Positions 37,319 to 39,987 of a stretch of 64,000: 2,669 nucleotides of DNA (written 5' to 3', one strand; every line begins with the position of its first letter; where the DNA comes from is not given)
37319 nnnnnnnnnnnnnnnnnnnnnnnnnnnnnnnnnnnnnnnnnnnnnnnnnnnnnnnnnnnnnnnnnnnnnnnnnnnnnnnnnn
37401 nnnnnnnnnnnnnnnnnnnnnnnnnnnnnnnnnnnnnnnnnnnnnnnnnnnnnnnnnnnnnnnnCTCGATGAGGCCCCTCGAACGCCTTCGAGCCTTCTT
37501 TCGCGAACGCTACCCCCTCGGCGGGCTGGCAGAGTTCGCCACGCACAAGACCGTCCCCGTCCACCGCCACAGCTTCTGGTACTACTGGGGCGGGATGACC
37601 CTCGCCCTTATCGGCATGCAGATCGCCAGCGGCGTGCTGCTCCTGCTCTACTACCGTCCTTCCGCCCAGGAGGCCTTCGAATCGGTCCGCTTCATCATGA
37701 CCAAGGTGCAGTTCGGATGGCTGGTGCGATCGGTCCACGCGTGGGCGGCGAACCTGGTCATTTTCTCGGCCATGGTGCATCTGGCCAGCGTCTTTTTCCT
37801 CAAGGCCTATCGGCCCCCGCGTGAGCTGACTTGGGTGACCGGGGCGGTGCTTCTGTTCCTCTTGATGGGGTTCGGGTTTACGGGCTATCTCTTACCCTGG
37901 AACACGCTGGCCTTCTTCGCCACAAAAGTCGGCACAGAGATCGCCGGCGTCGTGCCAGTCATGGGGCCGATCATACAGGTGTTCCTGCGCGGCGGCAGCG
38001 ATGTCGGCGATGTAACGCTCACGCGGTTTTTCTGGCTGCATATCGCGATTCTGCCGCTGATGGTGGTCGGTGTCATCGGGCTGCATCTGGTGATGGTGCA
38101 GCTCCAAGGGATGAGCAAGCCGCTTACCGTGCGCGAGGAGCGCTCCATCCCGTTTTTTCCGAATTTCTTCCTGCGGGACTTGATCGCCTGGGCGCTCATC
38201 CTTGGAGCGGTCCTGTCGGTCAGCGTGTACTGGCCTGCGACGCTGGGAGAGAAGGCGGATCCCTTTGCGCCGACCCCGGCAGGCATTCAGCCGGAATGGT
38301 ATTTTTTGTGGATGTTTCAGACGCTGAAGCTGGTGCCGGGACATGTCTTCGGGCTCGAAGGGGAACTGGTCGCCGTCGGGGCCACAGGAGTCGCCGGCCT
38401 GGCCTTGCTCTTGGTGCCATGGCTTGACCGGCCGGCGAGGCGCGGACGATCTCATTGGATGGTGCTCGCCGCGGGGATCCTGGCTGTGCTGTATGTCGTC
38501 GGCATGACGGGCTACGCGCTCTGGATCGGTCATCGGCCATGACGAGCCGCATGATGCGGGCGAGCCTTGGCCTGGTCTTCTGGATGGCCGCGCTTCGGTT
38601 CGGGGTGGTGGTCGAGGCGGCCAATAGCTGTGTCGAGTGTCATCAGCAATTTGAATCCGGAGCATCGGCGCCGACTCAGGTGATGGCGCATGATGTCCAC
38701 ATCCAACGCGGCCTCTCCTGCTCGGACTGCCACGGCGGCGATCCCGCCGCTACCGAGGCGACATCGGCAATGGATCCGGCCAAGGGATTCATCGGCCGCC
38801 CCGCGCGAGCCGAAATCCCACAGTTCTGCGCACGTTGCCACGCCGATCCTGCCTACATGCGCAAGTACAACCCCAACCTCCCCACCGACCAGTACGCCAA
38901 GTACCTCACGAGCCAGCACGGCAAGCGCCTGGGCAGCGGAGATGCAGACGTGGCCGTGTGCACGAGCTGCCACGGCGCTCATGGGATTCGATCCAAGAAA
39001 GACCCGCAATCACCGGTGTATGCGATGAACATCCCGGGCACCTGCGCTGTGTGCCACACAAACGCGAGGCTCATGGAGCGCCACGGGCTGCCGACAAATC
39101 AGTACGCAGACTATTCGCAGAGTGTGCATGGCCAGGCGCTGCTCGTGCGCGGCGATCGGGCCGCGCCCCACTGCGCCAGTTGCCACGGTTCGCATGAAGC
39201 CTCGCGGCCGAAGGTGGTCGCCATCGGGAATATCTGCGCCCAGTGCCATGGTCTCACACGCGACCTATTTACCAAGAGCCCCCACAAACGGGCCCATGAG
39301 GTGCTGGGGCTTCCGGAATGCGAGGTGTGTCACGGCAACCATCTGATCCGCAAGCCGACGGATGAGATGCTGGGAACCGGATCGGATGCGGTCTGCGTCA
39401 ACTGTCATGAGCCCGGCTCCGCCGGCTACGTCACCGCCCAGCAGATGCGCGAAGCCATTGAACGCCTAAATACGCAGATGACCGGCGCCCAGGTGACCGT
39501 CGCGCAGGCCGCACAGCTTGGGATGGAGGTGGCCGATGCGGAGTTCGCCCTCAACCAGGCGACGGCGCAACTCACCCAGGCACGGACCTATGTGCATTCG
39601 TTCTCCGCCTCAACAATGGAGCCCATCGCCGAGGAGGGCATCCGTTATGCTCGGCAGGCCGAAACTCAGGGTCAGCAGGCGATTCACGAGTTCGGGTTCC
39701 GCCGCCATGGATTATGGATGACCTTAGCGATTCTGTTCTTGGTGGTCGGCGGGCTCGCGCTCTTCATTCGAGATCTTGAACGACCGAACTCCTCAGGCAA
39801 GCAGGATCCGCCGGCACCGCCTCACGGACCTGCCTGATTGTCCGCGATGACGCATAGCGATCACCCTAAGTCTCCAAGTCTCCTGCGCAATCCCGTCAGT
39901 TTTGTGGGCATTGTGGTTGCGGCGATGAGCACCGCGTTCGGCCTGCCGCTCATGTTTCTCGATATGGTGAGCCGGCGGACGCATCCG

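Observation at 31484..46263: Thirteen-gene, tightly coupled operon stacking five different quinone-pool interfaces with 40 c-type hemes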

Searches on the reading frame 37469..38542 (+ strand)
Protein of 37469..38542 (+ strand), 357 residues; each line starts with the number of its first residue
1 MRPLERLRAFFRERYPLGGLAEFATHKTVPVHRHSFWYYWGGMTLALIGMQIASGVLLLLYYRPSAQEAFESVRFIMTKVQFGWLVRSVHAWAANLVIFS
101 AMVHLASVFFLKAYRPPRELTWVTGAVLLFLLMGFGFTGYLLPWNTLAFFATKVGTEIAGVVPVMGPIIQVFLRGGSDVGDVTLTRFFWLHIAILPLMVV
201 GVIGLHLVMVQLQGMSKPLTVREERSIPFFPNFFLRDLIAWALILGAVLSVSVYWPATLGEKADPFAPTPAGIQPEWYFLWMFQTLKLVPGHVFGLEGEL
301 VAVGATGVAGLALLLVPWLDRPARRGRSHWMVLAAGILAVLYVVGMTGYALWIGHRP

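Call 5: search_protein_families(library=pfam, proteins=[window:37469-38542:+], max_evalue=0.01)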
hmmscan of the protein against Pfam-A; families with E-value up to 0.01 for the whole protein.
window:37469-38542:+ (357 aa): 3 families
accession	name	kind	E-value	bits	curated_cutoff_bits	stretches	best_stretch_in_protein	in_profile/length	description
PF00033.24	Cytochrome_B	-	1.2e-48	166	27.2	1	35-213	11-188/189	Cytochrome b/b6/petB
PF13631.11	Cytochrom_B_N_2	-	2.5e-41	141.9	27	1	96-260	2-167/169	Cytochrome b(N-terminal)/b6/petB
PF00032.22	Cytochrom_B_C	-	2e-10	41.2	20.7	1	263-342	2-72/102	Cytochrome b(C-terminal)/b6/petD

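Call 8: search_protein_families(library=ncbifam, proteins=[window:37469-38542:+], max_evalue=0.01)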
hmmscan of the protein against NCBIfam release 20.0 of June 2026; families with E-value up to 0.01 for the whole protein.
window:37469-38542:+ (357 aa): 6 families
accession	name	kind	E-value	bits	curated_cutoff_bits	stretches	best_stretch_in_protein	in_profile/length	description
NF002990.0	PRK03735.1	subfamily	4e-65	219.7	325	1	7-219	5-223/223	cytochrome b6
NF040969.1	cytb_ExtP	equivalog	1.6e-60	204.4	290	1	27-217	12-204/205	selenite/tellurite reduction operon b-type cytochrome ExtP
NF050120.1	bc1_QcrB_actin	exception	2.7e-35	122.2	500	1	67-317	72-335/458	cytochrome bc1 complex cytochrome b subunit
NF041076.1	cyt_b_SoxC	equivalog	4.9e-26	91.7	740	1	34-217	24-202/542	proton pump complex cytochrome B SoxC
TIGR01156.1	cytb6_f_IV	equivalog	3.8e-10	39.9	127.05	1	244-333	44-134/160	cytochrome b6-f complex subunit IV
NF040970.1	memb_ExtQ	equivalog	0.00025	21.3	150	1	231-341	6-105/134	selenite/tellurite reduction operon b-type cytochrome membrane protein ExtQ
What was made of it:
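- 37469..38542 (+): g7: cytochrome b (b6 and subunit-IV parts fused). NCBIfam cytochrome b6 scores 219.7 bits and ExtP 204.4 bits (calls 5, 8).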

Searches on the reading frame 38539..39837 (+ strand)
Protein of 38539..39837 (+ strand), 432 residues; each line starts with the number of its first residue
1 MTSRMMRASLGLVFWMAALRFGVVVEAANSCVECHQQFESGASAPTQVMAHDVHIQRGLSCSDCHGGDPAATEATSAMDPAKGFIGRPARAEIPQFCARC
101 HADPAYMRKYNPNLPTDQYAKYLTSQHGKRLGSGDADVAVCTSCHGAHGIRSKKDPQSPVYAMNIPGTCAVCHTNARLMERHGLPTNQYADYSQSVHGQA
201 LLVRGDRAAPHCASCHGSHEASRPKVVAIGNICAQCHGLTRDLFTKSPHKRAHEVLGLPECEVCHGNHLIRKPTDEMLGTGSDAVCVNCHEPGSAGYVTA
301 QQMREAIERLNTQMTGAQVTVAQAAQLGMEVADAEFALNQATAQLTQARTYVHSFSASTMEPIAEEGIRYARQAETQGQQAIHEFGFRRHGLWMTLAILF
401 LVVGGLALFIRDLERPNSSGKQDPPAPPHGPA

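Call 5: search_protein_families(library=pfam, proteins=[window:38539-39837:+], max_evalue=0.01)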
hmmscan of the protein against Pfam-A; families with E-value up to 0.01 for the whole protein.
window:38539-39837:+ (432 aa): 6 families
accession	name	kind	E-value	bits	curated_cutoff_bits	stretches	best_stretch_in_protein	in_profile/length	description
PF09699.15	Paired_CXXCH_1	-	2.2e-17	62.9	20.6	3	140-177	8-40/41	Doubled CXXCH motif (Paired_CXXCH_1)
PF14522.11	Cytochrome_C7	-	4.3e-14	52.5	24.8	2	27-101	12-66/67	Cytochrome c7 and related cytochrome c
PF14537.11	Cytochrom_c3_2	-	1.9e-13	51.1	25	4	211-291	8-79/79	Cytochrome c3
PF22678.1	Cytochrom_c_NrfB-like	-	4.1e-06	27.6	27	1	24-72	29-72/89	Cytochrome c-type protein NrfB-like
PF02085.21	Cytochrom_CIII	-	0.0038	18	22.9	0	210-290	31-101/101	Class III cytochrome C family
PF14346.11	DUF4398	-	0.0062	17.4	27.9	0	313-383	2-71/78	Domain of unknown function (DUF4398)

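Call 8: search_protein_families(library=ncbifam, proteins=[window:38539-39837:+], max_evalue=0.01)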
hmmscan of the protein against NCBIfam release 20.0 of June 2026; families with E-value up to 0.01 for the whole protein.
window:38539-39837:+ (432 aa): 6 families
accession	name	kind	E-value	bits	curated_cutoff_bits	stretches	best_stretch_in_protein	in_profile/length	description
TIGR01905.1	paired_CXXCH_1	subfamily_domain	2.6e-11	43.2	25.2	1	211-238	8-37/41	doubled CXXCH domain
TIGR03146.1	cyt_nit_nrfB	equivalog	6.9e-05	23.2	166.6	1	22-75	78-126/145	cytochrome c nitrite reductase pentaheme subunit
NF008659.0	PRK11659.1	equivalog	0.0001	22.1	184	1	24-74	106-151/188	cytochrome c nitrite reductase pentaheme subunit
NF041198.1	UshA_like_PCGU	equivalog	0.00041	19.1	275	0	261-293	475-511/519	UshA-like (seleno)protein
NF040943.1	cytoc3_ExtM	equivalog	0.00047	18.6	800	1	19-102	10-80/599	selenite/tellurite reduction operon c-type cytochrome ExtM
TIGR04257.1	nanowire_3heme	domain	0.002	18.2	40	1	29-71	24-64/75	c(7)-type cytochrome triheme domain-containing protein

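Call 9: find_encoding_contigs(protein=window:38539-39837:+, flank=10000, max_places=6)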
Protein window:38539-39837:+ (432 aa): no gene with exactly this product is on record in the collection.
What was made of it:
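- Tried and rejected: An exact-sequence look-up of g8 using the 38539 start found nothing (call 9).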

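Call 11: find_homologous_proteins(query=window:38539-39837:+)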
Query window:38539-39837:+ (432 aa): 1106 proteins with E <= 0.001 among 8000 candidates; the best 120 are listed.
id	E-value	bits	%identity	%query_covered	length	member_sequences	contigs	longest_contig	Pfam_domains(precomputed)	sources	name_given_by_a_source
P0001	6.2e-294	992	100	99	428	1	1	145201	PF09699.16,PF14537.12,PF14522.12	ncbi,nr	ncbi:MAG: cytochrome c3 family protein [Candidatus Omnitrophica bacterium]|nr:cytochrome c3 family p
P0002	6.9e-228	775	80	95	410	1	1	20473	PF09699.16,PF14537.12,PF22678.2,PF14522.12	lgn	-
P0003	1.9e-225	767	78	98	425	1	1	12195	PF09699.16,PF14537.12,PF22678.2,PF14522.12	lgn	-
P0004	1.8e-215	734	74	95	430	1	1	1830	PF09699.16,PF14537.12,PF14522.12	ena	-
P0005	6.5e-210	716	73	99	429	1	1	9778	PF09699.16,PF14537.12,PF14522.12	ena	-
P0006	4.5e-209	713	74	95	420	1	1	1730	PF09699.16,PF14537.12,PF14522.12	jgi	jgi:hypothetical protein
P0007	8.7e-209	712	75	91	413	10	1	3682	PF09699.16,PF14537.12,PF22678.2,PF14522.12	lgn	-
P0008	6.5e-208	709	77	91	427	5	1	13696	PF09699.16,PF14537.12,PF14522.12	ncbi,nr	ncbi:MAG: cytochrome c3 family protein [Candidatus Omnitrophica bacterium]|nr:cytochrome c3 family p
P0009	1.8e-204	698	71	97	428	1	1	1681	PF09699.16,PF14537.12,PF02085.22,PF14522.12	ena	-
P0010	3.3e-204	697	74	91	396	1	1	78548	PF09699.16,PF14537.12,PF02085.22,PF14522.12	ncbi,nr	ncbi:MAG: cytochrome c3 family protein [Candidatus Omnitrophica bacterium]|nr:cytochrome c3 family p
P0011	1.5e-203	695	71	99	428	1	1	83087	PF09699.16,PF14537.12,PF02085.22,PF14522.12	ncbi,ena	-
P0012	2.8e-203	694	69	97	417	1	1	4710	PF09699.16,PF14537.12,PF02085.22,PF14522.12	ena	-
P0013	4.1e-203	693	74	92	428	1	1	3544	PF09699.16,PF14537.12,PF22678.2,PF14522.12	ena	-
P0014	1.0e-202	692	71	95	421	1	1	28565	PF09699.16,PF14537.12,PF14522.12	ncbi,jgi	jgi:hypothetical protein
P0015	1.2e-202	692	72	93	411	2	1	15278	PF09699.16,PF14537.12,PF22678.2,PF14522.12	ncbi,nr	ncbi:MAG: hypothetical protein A3C53_01140 [Omnitrophica WOR_2 bacterium RIFCSPHIGHO2_02_FULL_68_15]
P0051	7.2e-185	633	69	91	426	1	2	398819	PF09699.16,PF14537.12,PF02085.22,PF14522.12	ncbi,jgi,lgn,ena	-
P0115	1.7e-140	487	54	84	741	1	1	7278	PF00033.25,PF09699.16,PF14537.12,PF00032.23,PF13631.12,PF14522.12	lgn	-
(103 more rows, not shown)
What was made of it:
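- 38551..39837 (+): g8: nonaheme cytochrome c with a C-terminal TM anchor; the cytochrome subunit of the bc-type complex. A natural cyt b-nonaheme fusion exists, P0115 (call 11).
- On Rieske/cytochrome b (bc-type) complex: It is fused to cyt b in P0115 (call 11).
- The source is a metagenome-assembled contig (call 11).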

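Call 14: find_related_loci(query=A1, collection=genome_contigs, flank=10000)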
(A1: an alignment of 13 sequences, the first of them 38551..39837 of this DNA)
Query A1 (428 aa) in genome_contigs; peptide patterns used: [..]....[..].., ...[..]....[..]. (x = any residue, [..] = any of these).
226 stretches matched a pattern; 76 encode a relative of the query (tblastn E <= 1e-3); 76 distinct loci.
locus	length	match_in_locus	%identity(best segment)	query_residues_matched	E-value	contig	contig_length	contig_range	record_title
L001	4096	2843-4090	73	8-414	0e+0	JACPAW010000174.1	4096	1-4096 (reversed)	MAG: Candidatus Omnitrophota bacterium isolate NC_groundwater_241_Ag_S-0.2um_53_8 S5_GD2017_2_S2_scaffold_17870, whole g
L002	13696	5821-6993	77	20-410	0e+0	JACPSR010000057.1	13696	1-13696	MAG: Candidatus Omnitrophota bacterium isolate NC_groundwater_711_Ag_S-0.2um_63_19 S36_SO-2_scaffold_67314, whole genome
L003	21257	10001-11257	71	2-423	0e+0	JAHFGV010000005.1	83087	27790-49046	MAG: Candidatus Omnitrophota bacterium isolate nzgw323 NODE_169_length_83088_cov_7.321308, whole genome shotgun sequence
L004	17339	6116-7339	73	10-411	0e+0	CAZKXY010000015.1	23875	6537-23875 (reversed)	MAG TPA_asm: uncultured Planctomycetales bacterium isolate binchicken_co21_270 genome assembly, contig: NODE_985_length_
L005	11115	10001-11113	77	22-392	0e+0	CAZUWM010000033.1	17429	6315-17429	MAG TPA_asm: uncultured Planctomycetales bacterium isolate ERP125453_co1_95 genome assembly, contig: NODE_3303_length_17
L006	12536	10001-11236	72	10-425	0e+0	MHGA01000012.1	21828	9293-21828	MAG: Omnitrophica WOR_2 bacterium GWA2_63_20 gwa2_scaffold_20205, whole genome shotgun sequence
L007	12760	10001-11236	70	5-412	0e+0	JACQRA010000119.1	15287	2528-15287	MAG: Candidatus Omnitrophota bacterium isolate NC_groundwater_1347_Ag_S-0.2um_61_33 S_p2_S4_coassembly_k141_3212541, who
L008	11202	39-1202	71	24-411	0e+0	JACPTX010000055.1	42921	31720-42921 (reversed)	MAG: Candidatus Omnitrophota bacterium isolate NC_groundwater_743_Ag_S-0.65um_67_24 S37_SO-6_scaffold_633341, whole geno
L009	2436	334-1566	71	3-410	0e+0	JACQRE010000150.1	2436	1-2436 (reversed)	MAG: Candidatus Omnitrophota bacterium isolate NC_groundwater_1351_Ag_S-0.2um_67_50 S_p2_S4_coassembly_k141_3478503, who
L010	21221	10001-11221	70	6-413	0e+0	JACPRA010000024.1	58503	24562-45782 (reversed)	MAG: Candidatus Omnitrophota bacterium isolate NC_groundwater_667_Ag_B-0.1um_66_59 B_1_S1_Biohub_coassembly_k141_3250031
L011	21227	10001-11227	71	6-415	0e+0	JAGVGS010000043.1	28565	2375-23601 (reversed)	MAG: Candidatus Omnitrophota bacterium isolate DeMMO2_33 c_000000000530, whole genome shotgun sequence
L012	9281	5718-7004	60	3-420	0e+0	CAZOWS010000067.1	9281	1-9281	MAG TPA_asm: uncultured Actinomycetota bacterium isolate binchicken_co203_618 genome assembly, contig: k141_3462512, who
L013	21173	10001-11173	65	25-415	2e-175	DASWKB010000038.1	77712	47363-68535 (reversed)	MAG TPA_asm: bacterium isolate SMAG_U2911 k141_2780682, whole genome shotgun sequence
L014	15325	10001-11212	52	8-411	1e-149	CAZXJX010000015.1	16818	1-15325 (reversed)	MAG TPA_asm: uncultured Planctomycetia bacterium isolate SRP090828_co1_14 genome assembly, contig: NODE_553_length_16818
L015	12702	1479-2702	51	6-411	2e-146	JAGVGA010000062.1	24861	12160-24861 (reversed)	MAG: Candidatus Omnitrophota bacterium isolate DeMMO2_40 c_000000036611, whole genome shotgun sequence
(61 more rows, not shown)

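Call 42: find_encoding_contigs(protein=P0002, flank=10000, max_places=2)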
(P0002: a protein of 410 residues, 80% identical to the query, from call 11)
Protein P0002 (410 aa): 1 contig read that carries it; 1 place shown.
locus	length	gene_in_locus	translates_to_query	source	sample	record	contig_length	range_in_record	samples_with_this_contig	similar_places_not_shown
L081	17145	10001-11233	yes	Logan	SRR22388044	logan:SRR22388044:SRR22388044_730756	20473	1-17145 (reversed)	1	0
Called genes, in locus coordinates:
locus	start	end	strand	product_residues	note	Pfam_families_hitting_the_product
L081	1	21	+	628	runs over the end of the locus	PF03460:NIR_SIR_ferr, PF01077:NIR_SIR, PF03460:NIR_SIR_ferr, PF01077:NIR_SIR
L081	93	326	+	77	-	-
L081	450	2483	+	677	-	PF04055:Radical_SAM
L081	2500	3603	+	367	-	PF04055:Radical_SAM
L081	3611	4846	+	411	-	PF05940:NnrS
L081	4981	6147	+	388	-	PF05201:GlutR_N, PF01488:Shikimate_DH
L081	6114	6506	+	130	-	-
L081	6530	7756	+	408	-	-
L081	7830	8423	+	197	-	-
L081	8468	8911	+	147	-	PF00355:Rieske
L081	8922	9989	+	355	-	PF00033:Cytochrome_B, PF13631:Cytochrom_B_N_2, PF00032:Cytochrom_B_C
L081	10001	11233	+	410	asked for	PF09699:Paired_CXXCH_1 (faint), PF22678:Cytochrom_c_NrfB-like (faint), PF14522:Cytochrome_C7 (faint), PF14537:Cytochrom_c3_2 (weak)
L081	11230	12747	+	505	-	PF03264:Cytochrom_NNT, PF14522:Cytochrome_C7 (faint), PF14537:Cytochrom_c3_2 (faint)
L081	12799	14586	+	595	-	PF05140:ResB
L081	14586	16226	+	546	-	PF01578:Cytochrom_C_asm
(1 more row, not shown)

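Call 43: find_encoding_contigs(protein=P0003, flank=10000, max_places=2)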
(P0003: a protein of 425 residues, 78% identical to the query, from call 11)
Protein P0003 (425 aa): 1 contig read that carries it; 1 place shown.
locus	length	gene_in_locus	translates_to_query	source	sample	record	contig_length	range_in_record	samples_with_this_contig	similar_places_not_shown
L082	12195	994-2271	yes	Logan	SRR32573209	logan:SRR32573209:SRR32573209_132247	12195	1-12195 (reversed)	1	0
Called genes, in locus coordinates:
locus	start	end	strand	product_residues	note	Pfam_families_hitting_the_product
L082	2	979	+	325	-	?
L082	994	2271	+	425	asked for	PF09699:Paired_CXXCH_1 (faint), PF14522:Cytochrome_C7 (faint), PF22678:Cytochrom_c_NrfB-like (faint), PF14537:Cytochrom_c3_2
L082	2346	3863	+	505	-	PF03264:Cytochrom_NNT, PF14522:Cytochrome_C7 (faint), PF14537:Cytochrom_c3_2 (faint)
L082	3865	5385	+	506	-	PF09699:Paired_CXXCH_1 (faint), PF14522:Cytochrome_C7 (faint), PF14537:Cytochrom_c3_2 (faint), PF22113:Mtrc-MtrF_II-IV_dom (faint), PF01292:Ni_hydr_CYTB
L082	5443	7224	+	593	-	PF05140:ResB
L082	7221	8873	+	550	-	PF01578:Cytochrom_C_asm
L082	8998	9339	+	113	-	-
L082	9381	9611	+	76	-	-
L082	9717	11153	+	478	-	PF03060:NMO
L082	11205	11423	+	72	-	PF13560:HTH_31 (weak), PF01381:HTH_3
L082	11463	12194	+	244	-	?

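Call 70: find_encoding_contigs(protein=P0051, flank=10000, max_places=1)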
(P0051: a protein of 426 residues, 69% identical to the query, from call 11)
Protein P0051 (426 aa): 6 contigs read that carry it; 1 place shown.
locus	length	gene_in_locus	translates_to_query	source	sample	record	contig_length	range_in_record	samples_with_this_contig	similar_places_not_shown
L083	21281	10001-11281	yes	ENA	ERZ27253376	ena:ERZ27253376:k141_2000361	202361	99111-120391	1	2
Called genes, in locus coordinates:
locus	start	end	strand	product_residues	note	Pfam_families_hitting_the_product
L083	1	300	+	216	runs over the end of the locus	PF00027:cNMP_binding, PF13545:HTH_Crp_2, PF00325:Crp (faint)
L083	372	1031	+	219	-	PF00027:cNMP_binding, PF13545:HTH_Crp_2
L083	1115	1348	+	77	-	-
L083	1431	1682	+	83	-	-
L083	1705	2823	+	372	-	PF05201:GlutR_N, PF01488:Shikimate_DH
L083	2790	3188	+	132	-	-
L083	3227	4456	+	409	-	-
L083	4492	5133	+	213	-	-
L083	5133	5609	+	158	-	-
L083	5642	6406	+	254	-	PF22113:Mtrc-MtrF_II-IV_dom (faint), PF22678:Cytochrom_c_NrfB-like (faint), PF14522:Cytochrome_C7 (faint), PF09699:Paired_CXXCH_1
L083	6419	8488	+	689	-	-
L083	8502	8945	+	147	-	PF00355:Rieske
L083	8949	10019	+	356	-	PF00033:Cytochrome_B, PF13631:Cytochrom_B_N_2, PF00032:Cytochrom_B_C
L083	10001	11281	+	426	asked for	PF02085:Cytochrom_CIII (faint), PF14522:Cytochrome_C7 (faint), PF14537:Cytochrom_c3_2 (weak), PF09699:Paired_CXXCH_1 (weak)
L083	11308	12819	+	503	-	PF03264:Cytochrom_NNT (weak), PF14522:Cytochrome_C7 (faint), PF14537:Cytochrom_c3_2 (faint)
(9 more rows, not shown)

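Call 71: find_encoding_contigs(protein=P0010, flank=10000, max_places=1)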
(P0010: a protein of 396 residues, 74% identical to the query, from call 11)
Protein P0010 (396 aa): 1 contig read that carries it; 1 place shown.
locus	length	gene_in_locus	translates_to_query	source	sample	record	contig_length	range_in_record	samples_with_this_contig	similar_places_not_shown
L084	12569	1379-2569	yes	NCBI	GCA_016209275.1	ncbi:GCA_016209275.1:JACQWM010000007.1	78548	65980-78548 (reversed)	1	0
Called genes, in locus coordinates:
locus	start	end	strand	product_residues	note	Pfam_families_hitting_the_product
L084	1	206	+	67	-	PF00355:Rieske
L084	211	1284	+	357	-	PF00033:Cytochrome_B, PF13631:Cytochrom_B_N_2, PF00032:Cytochrom_B_C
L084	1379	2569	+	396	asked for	PF02085:Cytochrom_CIII (faint), PF09699:Paired_CXXCH_1 (faint), PF14522:Cytochrome_C7 (faint), PF14537:Cytochrom_c3_2 (weak)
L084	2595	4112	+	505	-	PF03264:Cytochrom_NNT, PF14537:Cytochrom_c3_2 (faint)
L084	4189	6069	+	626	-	PF14522:Cytochrome_C7 (faint), PF14537:Cytochrom_c3_2 (faint), PF09699:Paired_CXXCH_1 (faint), PF01292:Ni_hydr_CYTB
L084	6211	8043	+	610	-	PF05140:ResB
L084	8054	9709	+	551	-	PF01578:Cytochrom_C_asm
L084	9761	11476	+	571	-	PF03460:NIR_SIR_ferr, PF01077:NIR_SIR, PF03460:NIR_SIR_ferr, PF01077:NIR_SIR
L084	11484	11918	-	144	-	-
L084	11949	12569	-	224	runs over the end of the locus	-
